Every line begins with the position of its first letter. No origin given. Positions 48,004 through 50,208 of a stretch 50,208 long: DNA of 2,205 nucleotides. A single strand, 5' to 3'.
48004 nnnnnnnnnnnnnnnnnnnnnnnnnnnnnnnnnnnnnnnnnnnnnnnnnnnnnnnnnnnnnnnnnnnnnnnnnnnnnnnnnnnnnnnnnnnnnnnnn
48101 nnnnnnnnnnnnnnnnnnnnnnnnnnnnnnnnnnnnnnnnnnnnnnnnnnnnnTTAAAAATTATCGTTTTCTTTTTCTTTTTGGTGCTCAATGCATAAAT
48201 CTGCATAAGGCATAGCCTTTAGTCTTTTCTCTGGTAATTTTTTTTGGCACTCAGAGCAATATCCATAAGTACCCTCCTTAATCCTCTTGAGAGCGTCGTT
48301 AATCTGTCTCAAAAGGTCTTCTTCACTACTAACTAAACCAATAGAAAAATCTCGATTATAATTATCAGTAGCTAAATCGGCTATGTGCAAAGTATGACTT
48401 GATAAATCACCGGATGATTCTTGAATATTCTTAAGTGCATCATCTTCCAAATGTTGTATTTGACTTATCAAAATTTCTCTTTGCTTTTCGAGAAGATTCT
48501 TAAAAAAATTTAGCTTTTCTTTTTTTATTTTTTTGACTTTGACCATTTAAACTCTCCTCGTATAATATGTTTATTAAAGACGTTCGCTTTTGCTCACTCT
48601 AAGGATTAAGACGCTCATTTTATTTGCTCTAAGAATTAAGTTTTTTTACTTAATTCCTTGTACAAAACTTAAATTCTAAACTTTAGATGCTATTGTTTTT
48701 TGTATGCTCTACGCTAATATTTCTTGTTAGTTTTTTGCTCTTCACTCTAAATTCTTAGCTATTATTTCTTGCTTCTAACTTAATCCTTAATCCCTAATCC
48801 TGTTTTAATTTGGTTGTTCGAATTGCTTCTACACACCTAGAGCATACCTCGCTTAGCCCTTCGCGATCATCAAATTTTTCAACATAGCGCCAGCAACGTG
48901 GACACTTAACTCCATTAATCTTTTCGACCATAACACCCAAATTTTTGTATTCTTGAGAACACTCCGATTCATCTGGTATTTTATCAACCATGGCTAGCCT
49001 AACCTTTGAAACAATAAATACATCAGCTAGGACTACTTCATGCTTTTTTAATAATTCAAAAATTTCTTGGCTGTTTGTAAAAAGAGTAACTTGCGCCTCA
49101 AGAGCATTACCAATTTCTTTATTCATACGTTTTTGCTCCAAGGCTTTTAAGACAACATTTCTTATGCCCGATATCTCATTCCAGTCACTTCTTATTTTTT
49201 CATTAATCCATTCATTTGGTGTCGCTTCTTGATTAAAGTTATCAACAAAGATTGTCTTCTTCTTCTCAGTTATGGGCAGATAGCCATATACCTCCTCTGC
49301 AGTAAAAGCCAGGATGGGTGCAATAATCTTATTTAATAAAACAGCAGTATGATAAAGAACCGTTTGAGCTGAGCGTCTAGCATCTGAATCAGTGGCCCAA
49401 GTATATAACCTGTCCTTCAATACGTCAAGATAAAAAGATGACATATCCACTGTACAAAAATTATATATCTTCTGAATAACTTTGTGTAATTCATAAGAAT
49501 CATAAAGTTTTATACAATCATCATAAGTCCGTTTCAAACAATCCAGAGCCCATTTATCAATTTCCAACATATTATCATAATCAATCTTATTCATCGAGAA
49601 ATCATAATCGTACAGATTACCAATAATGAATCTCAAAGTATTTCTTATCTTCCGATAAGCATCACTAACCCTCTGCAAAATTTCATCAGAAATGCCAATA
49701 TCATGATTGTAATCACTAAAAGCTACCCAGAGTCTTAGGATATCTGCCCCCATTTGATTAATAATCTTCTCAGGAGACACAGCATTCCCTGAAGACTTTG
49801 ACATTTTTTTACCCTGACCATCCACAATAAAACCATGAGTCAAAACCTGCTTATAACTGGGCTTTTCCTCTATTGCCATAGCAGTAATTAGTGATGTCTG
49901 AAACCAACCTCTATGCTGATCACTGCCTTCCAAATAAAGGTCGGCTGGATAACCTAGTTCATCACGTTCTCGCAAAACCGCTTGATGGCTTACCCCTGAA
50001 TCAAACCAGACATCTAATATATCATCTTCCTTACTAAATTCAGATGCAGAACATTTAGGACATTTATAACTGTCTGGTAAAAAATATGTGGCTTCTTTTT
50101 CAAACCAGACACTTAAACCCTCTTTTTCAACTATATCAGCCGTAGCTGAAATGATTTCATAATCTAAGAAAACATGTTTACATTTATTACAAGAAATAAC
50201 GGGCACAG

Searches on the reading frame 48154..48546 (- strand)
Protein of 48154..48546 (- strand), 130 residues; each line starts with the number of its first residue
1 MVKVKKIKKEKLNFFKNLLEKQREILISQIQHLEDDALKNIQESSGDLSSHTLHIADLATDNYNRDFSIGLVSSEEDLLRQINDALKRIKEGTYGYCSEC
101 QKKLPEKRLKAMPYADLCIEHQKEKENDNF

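Call 6: search_protein_families(library=pfam, proteins=[window:48154-48546:-], max_evalue=0.001)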
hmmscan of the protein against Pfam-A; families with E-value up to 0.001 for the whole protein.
window:48154-48546:- (130 aa): 1 family
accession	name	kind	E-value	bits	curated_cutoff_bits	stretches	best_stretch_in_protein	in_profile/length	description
PF01258.23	zf-dskA_traR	-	3.2e-09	37.1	24.9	1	92-125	1-34/36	Prokaryotic dksA/traR C4-type zinc finger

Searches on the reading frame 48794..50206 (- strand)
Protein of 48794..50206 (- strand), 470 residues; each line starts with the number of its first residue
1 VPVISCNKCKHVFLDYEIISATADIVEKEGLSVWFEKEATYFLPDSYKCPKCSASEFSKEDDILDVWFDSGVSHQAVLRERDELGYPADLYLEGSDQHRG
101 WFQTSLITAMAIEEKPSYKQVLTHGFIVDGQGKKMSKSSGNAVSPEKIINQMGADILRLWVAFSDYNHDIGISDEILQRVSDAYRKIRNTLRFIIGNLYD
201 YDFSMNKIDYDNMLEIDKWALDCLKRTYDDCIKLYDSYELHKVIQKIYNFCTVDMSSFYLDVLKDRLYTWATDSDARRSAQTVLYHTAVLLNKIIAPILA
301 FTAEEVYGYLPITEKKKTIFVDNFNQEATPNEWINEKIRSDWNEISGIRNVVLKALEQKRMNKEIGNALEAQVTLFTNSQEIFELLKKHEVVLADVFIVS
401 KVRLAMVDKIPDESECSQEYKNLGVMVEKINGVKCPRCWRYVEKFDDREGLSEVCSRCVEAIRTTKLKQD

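Call 6: search_protein_families(library=pfam, proteins=[window:48794-50206:-], max_evalue=0.001)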
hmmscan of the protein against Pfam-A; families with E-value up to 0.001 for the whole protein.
window:48794-50206:- (470 aa): 6 families
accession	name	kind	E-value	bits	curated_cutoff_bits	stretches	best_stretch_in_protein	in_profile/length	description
PF00133.28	tRNA-synt_1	-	1.1e-46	159.9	22.7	1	2-172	244-413/414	tRNA synthetases class I (I, L, M and V)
PF08264.19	Anticodon_1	-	2e-26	93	25.1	1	217-374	1-147/148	Anticodon-binding domain of tRNA ligase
PF09334.17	tRNA-synt_1g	-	9.2e-10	38.3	20.1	1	113-174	307-368/391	tRNA synthetases class I (M)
PF01406.26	tRNA-synt_1e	-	1.3e-06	28.4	27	1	82-180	202-299/301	tRNA synthetases class I (C) catalytic domain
PF01921.24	tRNA-synt_1f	-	3.5e-06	26.6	27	1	122-190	270-338/360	tRNA synthetases class I (K)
PF06827.20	zf-FPG_IleRS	-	0.00056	20.1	21.3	1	434-460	3-29/30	Zinc finger found in FPG and IleRS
